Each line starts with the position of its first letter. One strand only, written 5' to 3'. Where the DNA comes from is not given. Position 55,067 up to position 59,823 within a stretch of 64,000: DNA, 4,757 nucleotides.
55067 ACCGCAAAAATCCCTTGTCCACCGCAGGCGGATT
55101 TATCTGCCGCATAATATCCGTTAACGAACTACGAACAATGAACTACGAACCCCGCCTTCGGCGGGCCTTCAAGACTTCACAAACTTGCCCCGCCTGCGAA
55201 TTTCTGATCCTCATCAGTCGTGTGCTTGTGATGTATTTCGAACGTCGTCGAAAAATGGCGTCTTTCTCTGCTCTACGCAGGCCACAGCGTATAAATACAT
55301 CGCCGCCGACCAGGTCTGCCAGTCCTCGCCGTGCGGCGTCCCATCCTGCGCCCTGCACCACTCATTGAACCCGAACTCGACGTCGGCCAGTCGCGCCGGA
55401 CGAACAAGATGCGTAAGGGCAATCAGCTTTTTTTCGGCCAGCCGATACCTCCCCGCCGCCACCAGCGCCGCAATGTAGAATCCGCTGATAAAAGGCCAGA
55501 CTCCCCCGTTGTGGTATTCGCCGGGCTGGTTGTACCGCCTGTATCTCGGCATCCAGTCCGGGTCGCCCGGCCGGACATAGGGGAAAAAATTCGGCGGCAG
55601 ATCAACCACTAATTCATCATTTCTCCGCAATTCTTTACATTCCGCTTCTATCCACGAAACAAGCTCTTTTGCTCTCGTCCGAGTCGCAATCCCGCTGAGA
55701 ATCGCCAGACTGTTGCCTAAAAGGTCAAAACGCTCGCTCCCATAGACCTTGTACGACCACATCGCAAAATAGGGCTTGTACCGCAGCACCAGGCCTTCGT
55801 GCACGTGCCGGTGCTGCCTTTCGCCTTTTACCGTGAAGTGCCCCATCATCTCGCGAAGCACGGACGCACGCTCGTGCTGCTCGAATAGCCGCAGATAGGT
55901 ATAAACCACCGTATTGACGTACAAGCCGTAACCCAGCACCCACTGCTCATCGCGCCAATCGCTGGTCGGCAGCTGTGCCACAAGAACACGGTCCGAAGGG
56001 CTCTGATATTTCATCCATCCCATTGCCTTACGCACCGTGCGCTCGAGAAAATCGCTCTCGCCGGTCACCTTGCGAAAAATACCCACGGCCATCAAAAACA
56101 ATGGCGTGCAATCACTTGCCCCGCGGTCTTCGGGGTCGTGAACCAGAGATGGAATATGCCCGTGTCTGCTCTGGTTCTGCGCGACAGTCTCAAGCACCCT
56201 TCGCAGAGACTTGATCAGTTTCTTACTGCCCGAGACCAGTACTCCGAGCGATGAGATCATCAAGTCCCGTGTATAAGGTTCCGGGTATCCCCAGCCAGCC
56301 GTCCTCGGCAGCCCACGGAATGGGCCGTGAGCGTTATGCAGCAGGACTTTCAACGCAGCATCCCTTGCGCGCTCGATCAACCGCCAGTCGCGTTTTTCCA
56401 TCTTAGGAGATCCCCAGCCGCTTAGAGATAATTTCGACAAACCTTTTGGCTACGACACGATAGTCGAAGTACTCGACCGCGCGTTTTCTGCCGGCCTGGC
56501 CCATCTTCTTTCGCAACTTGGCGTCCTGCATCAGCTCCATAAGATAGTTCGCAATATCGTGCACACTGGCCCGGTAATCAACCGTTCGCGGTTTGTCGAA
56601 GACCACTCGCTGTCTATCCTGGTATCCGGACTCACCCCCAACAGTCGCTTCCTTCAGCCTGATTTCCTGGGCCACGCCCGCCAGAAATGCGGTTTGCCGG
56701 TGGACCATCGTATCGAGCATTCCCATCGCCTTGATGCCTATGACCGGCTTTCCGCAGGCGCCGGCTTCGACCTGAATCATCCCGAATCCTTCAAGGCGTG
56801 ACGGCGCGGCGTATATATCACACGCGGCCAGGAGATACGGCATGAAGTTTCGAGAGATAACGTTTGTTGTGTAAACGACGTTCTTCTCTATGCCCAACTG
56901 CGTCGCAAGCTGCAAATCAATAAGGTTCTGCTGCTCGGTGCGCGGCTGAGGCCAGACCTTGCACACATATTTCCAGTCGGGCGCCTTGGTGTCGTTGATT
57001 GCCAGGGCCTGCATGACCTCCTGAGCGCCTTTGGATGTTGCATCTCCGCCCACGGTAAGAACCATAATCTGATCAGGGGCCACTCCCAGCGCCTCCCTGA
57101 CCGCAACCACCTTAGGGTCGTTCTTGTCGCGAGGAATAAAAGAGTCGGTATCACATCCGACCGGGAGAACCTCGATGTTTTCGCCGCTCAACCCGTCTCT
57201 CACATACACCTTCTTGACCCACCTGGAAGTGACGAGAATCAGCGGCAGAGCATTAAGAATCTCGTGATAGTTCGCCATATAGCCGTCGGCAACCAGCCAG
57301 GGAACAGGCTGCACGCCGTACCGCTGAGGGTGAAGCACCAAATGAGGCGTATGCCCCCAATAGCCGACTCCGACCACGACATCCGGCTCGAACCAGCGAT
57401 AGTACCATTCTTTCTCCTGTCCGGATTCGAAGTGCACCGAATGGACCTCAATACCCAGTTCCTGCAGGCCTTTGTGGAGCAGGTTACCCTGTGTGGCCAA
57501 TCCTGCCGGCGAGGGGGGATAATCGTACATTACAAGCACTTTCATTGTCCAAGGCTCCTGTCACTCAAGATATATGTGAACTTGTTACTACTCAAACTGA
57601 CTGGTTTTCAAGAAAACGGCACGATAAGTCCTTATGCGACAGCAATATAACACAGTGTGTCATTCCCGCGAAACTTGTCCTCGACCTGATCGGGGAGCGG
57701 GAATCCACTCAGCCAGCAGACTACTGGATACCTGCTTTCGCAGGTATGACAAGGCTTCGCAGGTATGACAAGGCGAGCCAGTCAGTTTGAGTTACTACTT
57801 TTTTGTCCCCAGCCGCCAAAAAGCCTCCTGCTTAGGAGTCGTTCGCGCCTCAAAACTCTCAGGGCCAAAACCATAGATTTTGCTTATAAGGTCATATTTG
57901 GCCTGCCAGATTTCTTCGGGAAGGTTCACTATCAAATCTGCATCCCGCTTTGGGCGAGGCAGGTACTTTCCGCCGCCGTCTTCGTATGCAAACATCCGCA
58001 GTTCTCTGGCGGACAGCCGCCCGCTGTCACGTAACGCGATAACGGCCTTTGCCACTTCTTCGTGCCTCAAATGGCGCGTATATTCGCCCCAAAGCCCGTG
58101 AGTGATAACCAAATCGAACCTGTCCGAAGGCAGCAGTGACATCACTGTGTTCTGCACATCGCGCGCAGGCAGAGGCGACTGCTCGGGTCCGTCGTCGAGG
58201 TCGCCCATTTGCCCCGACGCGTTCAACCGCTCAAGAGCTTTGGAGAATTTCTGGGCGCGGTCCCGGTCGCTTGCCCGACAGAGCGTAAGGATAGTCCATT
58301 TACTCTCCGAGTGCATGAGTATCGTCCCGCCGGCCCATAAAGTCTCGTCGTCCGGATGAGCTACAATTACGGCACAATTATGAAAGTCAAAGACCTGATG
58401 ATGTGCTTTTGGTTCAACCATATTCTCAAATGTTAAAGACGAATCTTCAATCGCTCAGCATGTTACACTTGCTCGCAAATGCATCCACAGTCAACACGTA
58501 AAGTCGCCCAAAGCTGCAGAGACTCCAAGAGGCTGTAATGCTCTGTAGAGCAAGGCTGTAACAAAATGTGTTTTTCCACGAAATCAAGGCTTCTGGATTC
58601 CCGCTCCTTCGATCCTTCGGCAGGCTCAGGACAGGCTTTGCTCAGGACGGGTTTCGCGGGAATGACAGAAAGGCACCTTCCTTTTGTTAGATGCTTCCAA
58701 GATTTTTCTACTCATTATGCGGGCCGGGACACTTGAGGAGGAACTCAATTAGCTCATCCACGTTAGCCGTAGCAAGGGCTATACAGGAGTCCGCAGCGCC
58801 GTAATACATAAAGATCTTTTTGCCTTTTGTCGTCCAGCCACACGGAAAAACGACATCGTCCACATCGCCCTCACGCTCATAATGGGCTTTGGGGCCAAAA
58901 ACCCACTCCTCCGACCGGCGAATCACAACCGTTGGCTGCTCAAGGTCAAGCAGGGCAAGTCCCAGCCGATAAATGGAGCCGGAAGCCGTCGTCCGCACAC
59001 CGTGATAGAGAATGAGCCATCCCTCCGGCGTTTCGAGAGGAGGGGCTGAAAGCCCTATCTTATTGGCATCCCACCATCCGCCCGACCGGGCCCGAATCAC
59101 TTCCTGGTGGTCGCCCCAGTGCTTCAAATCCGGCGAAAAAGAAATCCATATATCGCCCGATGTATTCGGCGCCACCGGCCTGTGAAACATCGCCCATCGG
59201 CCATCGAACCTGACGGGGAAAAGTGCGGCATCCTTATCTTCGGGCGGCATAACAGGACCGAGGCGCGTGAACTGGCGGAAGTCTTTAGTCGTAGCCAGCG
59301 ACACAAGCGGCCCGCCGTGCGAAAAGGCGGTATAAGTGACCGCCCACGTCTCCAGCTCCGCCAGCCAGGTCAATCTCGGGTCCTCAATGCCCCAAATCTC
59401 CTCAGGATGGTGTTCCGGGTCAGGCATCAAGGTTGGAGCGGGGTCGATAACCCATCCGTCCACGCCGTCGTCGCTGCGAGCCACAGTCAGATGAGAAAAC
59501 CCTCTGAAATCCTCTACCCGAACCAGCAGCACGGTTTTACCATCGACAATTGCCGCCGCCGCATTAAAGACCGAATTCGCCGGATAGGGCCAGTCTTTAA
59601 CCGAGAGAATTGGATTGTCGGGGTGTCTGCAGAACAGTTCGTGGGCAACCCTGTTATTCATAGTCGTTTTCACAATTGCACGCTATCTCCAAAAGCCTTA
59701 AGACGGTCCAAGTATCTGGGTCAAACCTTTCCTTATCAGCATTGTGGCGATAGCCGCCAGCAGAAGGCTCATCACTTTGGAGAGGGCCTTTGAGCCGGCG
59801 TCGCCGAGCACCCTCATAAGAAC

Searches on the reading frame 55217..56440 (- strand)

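Call 64: search_protein_families(library=pfam, proteins=[window:55217-56440:-], max_evalue=0.0001)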
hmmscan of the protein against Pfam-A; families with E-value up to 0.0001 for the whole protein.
window:55217-56440:- (408 aa): 3 families
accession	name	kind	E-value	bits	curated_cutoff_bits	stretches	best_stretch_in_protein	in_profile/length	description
PF12899.13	Glyco_hydro_100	-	2e-10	40.4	23.6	1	237-388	289-431/435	Alkaline and neutral invertase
PF06202.20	GDE_C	-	1.1e-09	38.1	21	1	291-381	270-364/367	Amylo-alpha-1,6-glucosidase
PF22422.2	MGH1-like_GH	-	3.2e-05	24.1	27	0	289-378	272-356/356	Mannosylglycerate hydrolase MGH1-like glycoside hydrolase domain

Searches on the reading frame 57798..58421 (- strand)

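Call 64: search_protein_families(library=pfam, proteins=[window:57798-58421:-], max_evalue=0.0001)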
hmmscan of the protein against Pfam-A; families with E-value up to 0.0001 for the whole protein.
window:57798-58421:- (208 aa): 1 family
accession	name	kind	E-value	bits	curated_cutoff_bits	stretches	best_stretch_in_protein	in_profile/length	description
PF02585.22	PIG-L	-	1.6e-10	42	28.2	1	18-129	2-127/129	GlcNAc-PI de-N-acetylase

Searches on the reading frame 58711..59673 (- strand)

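Call 64: search_protein_families(library=pfam, proteins=[window:58711-59673:-], max_evalue=0.0001)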
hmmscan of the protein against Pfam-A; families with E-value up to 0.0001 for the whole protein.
window:58711-59673:- (321 aa): 1 family
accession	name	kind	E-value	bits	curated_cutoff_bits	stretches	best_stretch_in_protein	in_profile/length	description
PF04041.19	Glyco_hydro_130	-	6.2e-57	193.4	26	1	32-312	32-318/320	beta-1,4-mannooligosaccharide phosphorylase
